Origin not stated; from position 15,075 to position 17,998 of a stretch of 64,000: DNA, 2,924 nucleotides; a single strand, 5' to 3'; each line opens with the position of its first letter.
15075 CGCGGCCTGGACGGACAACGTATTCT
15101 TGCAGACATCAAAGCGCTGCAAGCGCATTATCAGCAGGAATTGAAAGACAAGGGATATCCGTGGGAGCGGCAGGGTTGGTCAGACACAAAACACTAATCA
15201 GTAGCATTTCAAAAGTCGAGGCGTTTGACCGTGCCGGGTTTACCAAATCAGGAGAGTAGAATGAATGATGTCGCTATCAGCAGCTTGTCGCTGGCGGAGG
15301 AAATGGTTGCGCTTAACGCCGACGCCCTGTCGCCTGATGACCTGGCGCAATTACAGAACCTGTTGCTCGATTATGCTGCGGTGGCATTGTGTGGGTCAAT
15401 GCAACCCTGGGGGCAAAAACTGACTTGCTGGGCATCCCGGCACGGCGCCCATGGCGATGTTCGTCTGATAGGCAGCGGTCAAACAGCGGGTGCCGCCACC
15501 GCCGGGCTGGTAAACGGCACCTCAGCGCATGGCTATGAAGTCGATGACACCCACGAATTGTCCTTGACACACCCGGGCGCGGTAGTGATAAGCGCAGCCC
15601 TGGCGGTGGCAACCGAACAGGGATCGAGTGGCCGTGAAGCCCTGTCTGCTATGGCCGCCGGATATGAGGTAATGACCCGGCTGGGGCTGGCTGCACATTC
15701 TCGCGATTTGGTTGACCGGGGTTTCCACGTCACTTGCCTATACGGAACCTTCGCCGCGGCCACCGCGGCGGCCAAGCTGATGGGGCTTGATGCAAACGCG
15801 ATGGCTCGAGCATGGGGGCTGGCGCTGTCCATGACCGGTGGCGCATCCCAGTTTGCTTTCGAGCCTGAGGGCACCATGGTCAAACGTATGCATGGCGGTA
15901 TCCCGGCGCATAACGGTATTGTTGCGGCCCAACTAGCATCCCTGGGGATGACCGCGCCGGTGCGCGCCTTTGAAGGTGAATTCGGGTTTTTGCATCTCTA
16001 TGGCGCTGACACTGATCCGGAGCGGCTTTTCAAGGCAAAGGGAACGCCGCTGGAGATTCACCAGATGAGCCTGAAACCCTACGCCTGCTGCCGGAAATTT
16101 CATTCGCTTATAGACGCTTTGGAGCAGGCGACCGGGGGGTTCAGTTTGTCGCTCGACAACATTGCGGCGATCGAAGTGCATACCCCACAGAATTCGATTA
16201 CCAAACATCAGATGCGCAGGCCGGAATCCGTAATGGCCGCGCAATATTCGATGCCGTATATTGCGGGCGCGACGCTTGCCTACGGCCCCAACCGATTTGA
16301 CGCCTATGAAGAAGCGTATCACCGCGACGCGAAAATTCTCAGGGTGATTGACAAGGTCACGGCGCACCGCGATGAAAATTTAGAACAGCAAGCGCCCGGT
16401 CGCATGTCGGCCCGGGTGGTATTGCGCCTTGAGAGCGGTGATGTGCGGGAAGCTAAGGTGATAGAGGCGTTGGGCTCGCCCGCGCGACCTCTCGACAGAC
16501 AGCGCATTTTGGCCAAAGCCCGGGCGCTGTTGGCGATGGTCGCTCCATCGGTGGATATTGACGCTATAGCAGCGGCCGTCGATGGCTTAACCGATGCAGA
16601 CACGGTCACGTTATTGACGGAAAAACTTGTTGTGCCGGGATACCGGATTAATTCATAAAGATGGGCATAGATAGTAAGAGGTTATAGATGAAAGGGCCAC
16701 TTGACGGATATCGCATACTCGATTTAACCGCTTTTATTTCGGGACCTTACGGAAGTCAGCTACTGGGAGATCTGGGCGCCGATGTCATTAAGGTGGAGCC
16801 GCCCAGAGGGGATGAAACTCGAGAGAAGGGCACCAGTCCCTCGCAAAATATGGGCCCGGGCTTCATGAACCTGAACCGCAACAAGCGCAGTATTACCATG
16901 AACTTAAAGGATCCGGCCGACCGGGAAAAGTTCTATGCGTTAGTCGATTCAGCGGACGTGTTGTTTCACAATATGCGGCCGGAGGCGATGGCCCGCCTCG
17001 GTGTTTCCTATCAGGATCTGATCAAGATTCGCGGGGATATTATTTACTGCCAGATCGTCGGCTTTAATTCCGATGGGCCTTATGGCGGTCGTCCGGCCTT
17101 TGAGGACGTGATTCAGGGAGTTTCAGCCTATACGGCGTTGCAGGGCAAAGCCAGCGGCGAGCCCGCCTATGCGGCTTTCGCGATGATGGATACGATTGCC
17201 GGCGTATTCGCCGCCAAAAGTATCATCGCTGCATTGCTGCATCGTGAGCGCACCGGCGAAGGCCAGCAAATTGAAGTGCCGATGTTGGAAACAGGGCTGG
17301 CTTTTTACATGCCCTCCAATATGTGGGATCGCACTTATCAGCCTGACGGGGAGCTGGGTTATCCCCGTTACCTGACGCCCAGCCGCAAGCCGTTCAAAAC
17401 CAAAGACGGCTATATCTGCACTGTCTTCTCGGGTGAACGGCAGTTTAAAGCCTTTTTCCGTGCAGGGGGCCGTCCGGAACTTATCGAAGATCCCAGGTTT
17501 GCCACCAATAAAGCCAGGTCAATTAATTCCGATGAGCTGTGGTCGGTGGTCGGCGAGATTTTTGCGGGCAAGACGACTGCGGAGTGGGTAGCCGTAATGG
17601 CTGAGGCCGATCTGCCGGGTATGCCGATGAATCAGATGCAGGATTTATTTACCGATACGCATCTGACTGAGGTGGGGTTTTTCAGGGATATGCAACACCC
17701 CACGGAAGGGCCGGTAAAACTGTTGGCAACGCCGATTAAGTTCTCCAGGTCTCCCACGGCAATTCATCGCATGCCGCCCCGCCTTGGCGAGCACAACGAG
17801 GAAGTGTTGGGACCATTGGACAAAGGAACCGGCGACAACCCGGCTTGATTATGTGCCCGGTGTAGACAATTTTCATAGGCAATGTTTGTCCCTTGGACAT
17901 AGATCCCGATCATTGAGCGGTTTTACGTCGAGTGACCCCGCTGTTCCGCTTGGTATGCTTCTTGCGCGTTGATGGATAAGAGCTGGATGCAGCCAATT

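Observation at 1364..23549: Eight sigma-54 type promoters head a ~33-kb catabolic supercluster that encodes no activator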

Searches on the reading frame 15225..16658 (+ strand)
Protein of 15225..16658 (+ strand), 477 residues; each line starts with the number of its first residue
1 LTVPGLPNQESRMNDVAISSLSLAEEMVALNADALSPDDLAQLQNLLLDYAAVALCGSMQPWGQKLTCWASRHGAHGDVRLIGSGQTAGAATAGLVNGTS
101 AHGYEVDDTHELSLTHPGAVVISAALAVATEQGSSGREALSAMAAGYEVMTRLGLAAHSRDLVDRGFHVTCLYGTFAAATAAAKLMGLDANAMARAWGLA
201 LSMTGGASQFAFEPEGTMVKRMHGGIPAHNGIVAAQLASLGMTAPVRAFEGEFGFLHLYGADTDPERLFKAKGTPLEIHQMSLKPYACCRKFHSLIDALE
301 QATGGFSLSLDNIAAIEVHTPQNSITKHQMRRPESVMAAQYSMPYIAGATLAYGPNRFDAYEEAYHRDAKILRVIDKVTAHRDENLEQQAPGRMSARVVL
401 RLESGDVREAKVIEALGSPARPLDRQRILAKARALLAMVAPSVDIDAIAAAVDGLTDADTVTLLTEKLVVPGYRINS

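Call 5: search_protein_families(library=pfam, proteins=[window:15225-16658:+])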
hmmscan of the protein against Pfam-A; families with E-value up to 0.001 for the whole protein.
window:15225-16658:+ (477 aa): 2 families
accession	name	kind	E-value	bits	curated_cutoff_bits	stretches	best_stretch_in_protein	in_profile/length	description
PF03972.19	MmgE_PrpD_N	-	4.9e-53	180.3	32.1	1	23-266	3-242/244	MmgE/PrpD N-terminal domain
PF19305.4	MmgE_PrpD_C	-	7.5e-30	104.4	32.1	1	286-447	1-163/173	MmgE/PrpD C-terminal domain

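Call 27: find_homologous_proteins(query=window:15225-16658:+, max_evalue=1e-30)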
Query window:15225-16658:+ (477 aa): 587 proteins with E <= 1e-30 among 8000 candidates; the best 120 are listed.
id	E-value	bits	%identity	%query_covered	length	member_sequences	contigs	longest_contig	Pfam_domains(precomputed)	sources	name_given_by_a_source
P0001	0.0e+0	1020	100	97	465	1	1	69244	PF19305.5,PF03972.20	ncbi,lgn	-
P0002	9.5e-186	636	63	97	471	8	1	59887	PF19305.5,PF03972.20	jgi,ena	-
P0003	1.7e-185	635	62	97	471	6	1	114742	PF19305.5,PF03972.20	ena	-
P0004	2.1e-184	632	63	97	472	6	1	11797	PF19305.5,PF03972.20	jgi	jgi:2-methylcitrate dehydratase PrpD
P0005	2.6e-184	631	63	97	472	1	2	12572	PF19305.5,PF03972.20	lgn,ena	-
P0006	3.6e-182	624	62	97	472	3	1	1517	PF19305.5,PF03972.20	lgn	-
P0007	1.3e-180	619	61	97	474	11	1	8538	PF19305.5,PF03972.20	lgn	-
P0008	4.2e-180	618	62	95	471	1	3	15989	PF19305.5,PF03972.20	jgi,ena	jgi:2-methylcitrate dehydratase PrpD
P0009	5.5e-180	617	62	97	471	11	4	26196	PF19305.5,PF03972.20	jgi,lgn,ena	jgi:2-methylcitrate dehydratase PrpD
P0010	8.3e-180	617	61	97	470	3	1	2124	PF19305.5,PF03972.20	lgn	-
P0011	9.1e-180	616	61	97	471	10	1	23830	PF19305.5,PF03972.20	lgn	-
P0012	9.8e-180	616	61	97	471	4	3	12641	PF19305.5,PF03972.20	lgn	-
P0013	1.4e-179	616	63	95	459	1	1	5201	PF19305.5,PF03972.20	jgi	jgi:2-methylcitrate dehydratase PrpD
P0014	1.8e-179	615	63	95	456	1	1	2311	PF19305.5,PF03972.20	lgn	-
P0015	2.1e-179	615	62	95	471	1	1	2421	PF19305.5,PF03972.20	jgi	jgi:2-methylcitrate dehydratase PrpD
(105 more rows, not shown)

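Call 29: find_encoding_contigs(protein=P0001, flank=10000, max_places=6)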
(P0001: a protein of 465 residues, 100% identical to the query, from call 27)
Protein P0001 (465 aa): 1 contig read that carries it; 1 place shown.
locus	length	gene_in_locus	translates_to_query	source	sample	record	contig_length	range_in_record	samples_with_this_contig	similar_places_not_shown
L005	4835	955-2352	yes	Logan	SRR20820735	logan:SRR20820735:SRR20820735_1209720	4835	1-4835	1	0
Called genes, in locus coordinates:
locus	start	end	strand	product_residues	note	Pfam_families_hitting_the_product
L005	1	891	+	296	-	?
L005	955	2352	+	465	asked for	PF03972:MmgE_PrpD_N, PF19305:MmgE_PrpD_C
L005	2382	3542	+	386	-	PF02515:CoA_transf_3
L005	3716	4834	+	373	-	?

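Call 30: find_encoding_contigs(protein=P0003, flank=10000, max_places=3)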
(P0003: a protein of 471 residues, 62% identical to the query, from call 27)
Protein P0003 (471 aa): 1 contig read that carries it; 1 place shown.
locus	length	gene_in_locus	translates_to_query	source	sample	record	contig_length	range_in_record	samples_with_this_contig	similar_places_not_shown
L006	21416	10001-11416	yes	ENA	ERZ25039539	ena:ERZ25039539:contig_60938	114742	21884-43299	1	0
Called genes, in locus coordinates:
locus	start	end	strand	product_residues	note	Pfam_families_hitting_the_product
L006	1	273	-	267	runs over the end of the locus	-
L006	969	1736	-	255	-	PF00561:Abhydrolase_1, PF12697:Abhydrolase_6, PF12146:Hydrolase_4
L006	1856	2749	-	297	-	PF02668:TauD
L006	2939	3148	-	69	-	-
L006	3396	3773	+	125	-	PF02668:TauD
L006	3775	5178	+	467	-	PF03972:MmgE_PrpD_N, PF19305:MmgE_PrpD_C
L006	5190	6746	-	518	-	PF07690:MFS_1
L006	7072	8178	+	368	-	PF08240:ADH_N, PF16912:Glu_dehyd_C, PF00107:ADH_zinc_N, PF13602:ADH_zinc_N_2 (weak)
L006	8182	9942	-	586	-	PF01019:G_glu_transpept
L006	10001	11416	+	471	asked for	PF03972:MmgE_PrpD_N, PF19305:MmgE_PrpD_C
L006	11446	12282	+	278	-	PF27522:YDMC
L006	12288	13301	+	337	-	PF00389:2-Hacid_dh, PF02826:2-Hacid_dh_C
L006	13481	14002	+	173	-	PF10517:DM13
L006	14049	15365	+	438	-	PF01266:DAO (faint), PF07992:Pyr_redox_2, PF13738:Pyr_redox_3 (faint), PF13450:NAD_binding_8 (weak), PF00070:Pyr_redox, PF22366:NDH2_C (weak)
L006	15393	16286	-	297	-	PF00126:HTH_1, PF03466:LysR_substrate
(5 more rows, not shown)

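Call 31: find_encoding_contigs(protein=P0002, flank=10000, max_places=3)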
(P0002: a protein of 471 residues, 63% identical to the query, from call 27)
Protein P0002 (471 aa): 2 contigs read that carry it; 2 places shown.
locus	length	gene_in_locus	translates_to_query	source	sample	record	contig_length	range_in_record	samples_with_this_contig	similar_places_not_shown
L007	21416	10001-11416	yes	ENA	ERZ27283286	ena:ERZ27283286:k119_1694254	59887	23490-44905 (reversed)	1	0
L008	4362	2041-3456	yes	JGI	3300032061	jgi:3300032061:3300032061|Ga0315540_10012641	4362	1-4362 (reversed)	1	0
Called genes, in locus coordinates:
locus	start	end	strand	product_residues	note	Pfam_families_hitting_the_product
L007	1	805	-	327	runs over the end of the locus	PF00291:PALP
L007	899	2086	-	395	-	PF00296:Bac_luciferase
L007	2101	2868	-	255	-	PF00561:Abhydrolase_1, PF12697:Abhydrolase_6, PF12146:Hydrolase_4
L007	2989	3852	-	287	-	PF02668:TauD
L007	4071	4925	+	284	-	PF02668:TauD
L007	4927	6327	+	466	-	PF03972:MmgE_PrpD_N, PF19305:MmgE_PrpD_C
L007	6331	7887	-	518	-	PF07690:MFS_1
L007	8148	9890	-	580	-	PF01019:G_glu_transpept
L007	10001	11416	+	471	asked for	PF03972:MmgE_PrpD_N, PF19305:MmgE_PrpD_C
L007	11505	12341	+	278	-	PF27522:YDMC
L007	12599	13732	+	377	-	PF03480:DctP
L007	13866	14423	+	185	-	PF04290:DctQ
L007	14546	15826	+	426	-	PF06808:DctM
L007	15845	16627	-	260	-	PF00596:Aldolase_II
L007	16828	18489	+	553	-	PF00332:Glyco_hydro_17 (weak)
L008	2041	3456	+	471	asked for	PF03972:MmgE_PrpD_N, PF19305:MmgE_PrpD_C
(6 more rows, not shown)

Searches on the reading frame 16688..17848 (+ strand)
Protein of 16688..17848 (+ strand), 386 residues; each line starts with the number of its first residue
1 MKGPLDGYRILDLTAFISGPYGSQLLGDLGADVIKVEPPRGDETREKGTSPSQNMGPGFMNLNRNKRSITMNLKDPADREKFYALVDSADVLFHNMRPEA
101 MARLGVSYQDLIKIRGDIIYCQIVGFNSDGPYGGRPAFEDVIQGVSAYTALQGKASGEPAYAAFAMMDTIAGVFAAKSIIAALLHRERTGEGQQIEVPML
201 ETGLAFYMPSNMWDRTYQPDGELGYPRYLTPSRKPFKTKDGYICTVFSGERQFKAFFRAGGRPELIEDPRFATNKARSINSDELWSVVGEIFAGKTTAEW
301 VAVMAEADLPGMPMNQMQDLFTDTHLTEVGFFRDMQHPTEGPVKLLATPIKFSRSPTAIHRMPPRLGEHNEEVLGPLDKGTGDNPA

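Call 5: search_protein_families(library=pfam, proteins=[window:16688-17848:+])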
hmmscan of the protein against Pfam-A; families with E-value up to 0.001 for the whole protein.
window:16688-17848:+ (386 aa): 1 family
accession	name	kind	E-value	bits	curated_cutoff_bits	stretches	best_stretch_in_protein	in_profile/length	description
PF02515.22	CoA_transf_3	-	1.2e-109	367.2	23.3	1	5-370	1-366/366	CoA-transferase family III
